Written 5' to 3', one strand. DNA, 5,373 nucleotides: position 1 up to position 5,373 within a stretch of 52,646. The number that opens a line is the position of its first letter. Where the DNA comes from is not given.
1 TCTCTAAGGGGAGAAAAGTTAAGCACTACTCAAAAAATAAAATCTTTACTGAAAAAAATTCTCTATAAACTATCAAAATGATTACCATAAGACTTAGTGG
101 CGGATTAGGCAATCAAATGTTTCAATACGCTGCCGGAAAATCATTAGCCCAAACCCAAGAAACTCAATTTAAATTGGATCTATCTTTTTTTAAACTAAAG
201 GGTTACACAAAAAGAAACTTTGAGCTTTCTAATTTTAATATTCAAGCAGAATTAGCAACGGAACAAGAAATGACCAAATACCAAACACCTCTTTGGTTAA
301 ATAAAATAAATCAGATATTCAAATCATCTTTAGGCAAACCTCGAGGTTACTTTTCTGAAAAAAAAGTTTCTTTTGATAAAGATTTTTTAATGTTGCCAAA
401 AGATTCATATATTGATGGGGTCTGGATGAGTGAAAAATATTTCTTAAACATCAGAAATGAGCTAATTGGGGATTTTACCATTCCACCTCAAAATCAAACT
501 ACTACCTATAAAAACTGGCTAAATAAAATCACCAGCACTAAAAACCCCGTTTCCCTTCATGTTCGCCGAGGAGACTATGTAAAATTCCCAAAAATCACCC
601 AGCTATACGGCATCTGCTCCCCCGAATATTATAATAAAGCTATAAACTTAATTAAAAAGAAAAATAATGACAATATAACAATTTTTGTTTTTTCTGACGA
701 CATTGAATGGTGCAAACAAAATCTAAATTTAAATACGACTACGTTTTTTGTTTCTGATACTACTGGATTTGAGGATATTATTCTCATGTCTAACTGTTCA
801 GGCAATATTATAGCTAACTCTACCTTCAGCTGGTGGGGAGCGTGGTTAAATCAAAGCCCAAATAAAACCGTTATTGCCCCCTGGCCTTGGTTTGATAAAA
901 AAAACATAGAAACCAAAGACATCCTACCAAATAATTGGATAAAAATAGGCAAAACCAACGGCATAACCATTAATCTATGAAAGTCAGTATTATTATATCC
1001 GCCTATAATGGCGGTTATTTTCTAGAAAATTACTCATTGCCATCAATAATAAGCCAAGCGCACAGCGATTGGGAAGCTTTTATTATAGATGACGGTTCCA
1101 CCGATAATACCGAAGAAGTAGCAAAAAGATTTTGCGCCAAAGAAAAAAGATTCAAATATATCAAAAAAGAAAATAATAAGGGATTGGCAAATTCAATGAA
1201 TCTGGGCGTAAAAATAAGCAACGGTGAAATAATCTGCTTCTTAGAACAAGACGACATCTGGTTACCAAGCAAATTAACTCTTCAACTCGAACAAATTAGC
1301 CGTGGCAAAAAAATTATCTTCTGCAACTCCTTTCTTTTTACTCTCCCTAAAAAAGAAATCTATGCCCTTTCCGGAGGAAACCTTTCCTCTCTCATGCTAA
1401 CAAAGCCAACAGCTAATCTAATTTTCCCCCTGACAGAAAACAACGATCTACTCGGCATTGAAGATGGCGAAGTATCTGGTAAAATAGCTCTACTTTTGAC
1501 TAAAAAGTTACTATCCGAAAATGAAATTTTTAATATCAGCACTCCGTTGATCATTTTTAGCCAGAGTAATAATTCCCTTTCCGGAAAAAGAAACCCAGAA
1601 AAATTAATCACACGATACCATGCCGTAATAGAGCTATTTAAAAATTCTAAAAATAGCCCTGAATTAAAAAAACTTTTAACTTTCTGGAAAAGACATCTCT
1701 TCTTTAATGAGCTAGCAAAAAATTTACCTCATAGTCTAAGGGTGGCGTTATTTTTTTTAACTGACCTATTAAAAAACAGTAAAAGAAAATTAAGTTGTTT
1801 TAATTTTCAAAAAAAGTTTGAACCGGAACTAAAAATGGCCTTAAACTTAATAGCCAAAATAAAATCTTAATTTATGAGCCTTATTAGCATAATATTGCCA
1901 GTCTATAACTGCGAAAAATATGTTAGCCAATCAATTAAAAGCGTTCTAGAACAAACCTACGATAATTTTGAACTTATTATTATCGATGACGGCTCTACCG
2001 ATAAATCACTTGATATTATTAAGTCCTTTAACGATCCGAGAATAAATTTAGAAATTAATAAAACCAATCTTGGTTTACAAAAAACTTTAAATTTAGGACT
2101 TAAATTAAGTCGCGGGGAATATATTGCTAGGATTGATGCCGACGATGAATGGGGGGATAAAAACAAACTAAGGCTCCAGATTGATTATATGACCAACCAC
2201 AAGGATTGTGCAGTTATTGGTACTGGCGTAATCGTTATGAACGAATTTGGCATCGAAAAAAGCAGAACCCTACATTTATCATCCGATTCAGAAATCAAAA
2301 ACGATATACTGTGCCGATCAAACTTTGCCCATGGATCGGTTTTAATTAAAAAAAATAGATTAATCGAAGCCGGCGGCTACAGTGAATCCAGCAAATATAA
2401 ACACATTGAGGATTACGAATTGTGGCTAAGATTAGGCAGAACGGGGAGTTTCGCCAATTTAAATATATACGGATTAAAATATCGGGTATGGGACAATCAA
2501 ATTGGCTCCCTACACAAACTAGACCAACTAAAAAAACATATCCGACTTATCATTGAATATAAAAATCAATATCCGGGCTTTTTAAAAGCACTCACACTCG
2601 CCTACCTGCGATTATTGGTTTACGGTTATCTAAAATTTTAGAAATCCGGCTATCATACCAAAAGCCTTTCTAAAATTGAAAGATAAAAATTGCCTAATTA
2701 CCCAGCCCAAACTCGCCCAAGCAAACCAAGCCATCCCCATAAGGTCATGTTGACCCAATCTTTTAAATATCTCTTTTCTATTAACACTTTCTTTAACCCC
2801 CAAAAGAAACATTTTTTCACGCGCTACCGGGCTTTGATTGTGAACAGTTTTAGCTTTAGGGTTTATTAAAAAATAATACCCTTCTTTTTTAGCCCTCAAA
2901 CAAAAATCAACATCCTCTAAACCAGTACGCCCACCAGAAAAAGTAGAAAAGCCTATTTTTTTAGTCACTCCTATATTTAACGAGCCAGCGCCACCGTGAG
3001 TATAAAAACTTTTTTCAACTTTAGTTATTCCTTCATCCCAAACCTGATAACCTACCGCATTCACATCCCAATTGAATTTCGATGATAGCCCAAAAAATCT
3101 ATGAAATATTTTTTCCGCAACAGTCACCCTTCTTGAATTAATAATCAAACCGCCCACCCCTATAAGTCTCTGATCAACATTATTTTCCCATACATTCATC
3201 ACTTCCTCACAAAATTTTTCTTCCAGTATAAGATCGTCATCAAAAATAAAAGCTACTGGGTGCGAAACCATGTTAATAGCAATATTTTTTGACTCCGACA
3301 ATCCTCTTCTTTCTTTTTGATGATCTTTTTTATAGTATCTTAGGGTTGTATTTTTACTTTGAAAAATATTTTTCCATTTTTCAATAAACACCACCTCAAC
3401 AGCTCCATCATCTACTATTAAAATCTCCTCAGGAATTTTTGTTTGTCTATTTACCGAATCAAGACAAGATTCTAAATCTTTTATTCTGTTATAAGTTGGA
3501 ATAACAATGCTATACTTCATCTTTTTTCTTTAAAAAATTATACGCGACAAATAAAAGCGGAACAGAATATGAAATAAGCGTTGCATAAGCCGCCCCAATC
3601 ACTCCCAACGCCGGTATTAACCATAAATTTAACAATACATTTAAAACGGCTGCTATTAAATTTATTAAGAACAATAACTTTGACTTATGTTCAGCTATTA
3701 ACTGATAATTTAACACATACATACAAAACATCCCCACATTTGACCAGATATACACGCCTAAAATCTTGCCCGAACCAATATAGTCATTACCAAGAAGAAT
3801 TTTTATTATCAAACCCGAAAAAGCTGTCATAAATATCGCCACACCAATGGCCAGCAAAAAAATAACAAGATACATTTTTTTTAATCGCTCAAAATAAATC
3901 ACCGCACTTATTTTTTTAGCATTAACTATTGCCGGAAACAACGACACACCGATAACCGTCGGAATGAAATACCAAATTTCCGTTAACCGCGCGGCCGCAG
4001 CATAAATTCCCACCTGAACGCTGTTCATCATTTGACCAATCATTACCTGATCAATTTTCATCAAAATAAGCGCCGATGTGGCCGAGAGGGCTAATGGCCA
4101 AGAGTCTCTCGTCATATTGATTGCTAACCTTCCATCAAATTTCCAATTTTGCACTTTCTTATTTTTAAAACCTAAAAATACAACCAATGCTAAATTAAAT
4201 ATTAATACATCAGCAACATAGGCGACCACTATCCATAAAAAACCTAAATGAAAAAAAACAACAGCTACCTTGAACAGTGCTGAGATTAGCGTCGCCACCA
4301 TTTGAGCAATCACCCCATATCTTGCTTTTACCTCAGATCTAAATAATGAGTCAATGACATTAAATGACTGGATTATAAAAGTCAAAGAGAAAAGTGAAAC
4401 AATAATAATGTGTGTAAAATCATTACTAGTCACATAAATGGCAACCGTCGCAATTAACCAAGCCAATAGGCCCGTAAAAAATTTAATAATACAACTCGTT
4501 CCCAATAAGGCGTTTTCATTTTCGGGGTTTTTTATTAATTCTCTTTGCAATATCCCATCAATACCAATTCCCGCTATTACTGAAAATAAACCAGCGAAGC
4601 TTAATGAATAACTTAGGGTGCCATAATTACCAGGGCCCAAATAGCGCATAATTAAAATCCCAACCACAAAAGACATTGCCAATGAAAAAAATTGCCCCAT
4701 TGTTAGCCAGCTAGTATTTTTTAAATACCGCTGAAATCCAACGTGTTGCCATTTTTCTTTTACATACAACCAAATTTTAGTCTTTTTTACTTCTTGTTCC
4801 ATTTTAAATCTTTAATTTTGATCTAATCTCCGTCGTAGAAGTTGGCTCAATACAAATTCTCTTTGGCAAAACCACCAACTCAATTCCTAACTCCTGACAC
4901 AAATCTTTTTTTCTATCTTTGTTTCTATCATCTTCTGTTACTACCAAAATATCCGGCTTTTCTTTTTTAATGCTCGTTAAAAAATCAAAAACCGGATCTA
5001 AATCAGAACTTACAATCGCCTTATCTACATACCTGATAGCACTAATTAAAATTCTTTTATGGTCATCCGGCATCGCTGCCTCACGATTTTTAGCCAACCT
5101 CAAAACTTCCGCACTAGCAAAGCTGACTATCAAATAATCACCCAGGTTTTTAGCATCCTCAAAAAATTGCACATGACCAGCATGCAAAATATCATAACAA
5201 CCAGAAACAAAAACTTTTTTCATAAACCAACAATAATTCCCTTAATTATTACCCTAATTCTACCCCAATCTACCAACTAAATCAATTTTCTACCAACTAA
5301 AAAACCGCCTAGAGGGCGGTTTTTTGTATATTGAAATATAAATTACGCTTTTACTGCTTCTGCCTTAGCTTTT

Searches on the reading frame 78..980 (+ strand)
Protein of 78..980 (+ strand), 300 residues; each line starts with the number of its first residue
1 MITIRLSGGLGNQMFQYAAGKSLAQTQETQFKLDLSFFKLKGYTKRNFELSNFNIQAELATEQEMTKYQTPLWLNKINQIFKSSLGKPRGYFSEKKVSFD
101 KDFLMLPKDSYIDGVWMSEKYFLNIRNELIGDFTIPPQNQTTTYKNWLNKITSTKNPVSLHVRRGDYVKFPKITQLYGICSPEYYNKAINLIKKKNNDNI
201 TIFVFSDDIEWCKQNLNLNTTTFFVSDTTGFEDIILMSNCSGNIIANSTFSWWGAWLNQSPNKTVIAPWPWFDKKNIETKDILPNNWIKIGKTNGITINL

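Call 41: search_protein_families(library=pfam, max_evalue=0.001, proteins=[window:78-980:+])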
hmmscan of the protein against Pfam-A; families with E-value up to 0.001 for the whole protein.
window:78-980:+ (300 aa): 1 family
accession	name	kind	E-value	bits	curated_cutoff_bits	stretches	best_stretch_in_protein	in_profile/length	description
PF01531.22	Glyco_transf_11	-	4.1e-36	125.2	23.9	1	1-290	32-297/298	Glycosyl transferase family 11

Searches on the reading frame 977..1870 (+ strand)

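Call 41: search_protein_families(library=pfam, max_evalue=0.001, proteins=[window:977-1870:+])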
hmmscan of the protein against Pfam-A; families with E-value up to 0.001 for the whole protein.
window:977-1870:+ (297 aa): 2 families
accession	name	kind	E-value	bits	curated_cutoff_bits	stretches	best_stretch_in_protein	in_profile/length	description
PF00535.33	Glycos_transf_2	-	1.2e-28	100.6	23.3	1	4-128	1-125/168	Glycosyl transferase family 2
PF10111.15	Glyco_tranf_2_2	-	2.5e-09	37.5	27.3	1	28-107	26-108/276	Glycosyltransferase like family 2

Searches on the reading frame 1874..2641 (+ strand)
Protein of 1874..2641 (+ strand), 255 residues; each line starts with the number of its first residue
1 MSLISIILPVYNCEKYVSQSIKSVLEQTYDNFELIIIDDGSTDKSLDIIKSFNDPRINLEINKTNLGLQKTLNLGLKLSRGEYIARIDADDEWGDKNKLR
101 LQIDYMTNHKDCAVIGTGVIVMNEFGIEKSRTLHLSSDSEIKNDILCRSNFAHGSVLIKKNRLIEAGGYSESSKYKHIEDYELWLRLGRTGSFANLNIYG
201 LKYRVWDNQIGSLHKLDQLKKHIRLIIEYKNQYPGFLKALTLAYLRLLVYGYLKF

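Call 41: search_protein_families(library=pfam, max_evalue=0.001, proteins=[window:1874-2641:+])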
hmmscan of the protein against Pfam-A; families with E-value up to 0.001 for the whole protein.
window:1874-2641:+ (255 aa): 3 families
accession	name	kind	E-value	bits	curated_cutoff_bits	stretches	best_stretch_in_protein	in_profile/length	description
PF00535.33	Glycos_transf_2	-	4.1e-34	118.4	23.3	1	5-133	1-131/168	Glycosyl transferase family 2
PF10111.15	Glyco_tranf_2_2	-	2.8e-19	70.1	27.3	1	5-203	1-215/276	Glycosyltransferase like family 2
PF13641.12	Glyco_tranf_2_3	-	0.00021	21.9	27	1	4-121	3-125/230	Glycosyltransferase like family 2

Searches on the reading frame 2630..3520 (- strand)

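Call 41: search_protein_families(library=pfam, max_evalue=0.001, proteins=[window:2630-3520:-])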
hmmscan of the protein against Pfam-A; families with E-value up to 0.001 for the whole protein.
window:2630-3520:- (296 aa): 2 families
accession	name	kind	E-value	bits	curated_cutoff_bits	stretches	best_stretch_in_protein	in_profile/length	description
PF00535.33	Glycos_transf_2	-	2.8e-17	63.6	23.3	1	4-115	1-107/168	Glycosyl transferase family 2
PF13641.12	Glyco_tranf_2_3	-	4e-07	30.7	27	1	3-227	3-211/230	Glycosyltransferase like family 2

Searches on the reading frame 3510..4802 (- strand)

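Call 41: search_protein_families(library=pfam, max_evalue=0.001, proteins=[window:3510-4802:-])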
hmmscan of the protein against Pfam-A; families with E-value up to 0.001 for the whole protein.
window:3510-4802:- (430 aa): 4 families
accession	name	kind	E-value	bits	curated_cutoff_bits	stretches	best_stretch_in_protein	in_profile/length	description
PF01943.22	Polysacc_synt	-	1.4e-25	90.7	28.2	1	27-294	2-272/274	Polysaccharide biosynthesis protein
PF13440.11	Polysacc_synt_3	-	3.3e-17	63.1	23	1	52-342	3-289/293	Polysaccharide biosynthesis protein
PF01554.23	MatE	-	0.00032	20.9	24.9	1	236-393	1-160/161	MatE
PF03023.19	MurJ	-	0.00044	19.4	27.4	1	184-427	157-402/451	Lipid II flippase MurJ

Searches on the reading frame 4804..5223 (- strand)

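Call 41: search_protein_families(library=pfam, max_evalue=0.001, proteins=[window:4804-5223:-])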
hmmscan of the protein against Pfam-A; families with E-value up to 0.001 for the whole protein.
window:4804-5223:- (139 aa): 1 family
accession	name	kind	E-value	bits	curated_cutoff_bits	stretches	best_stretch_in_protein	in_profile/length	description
PF01467.32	CTP_transf_like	-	9.3e-14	52.2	21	1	6-135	2-132/133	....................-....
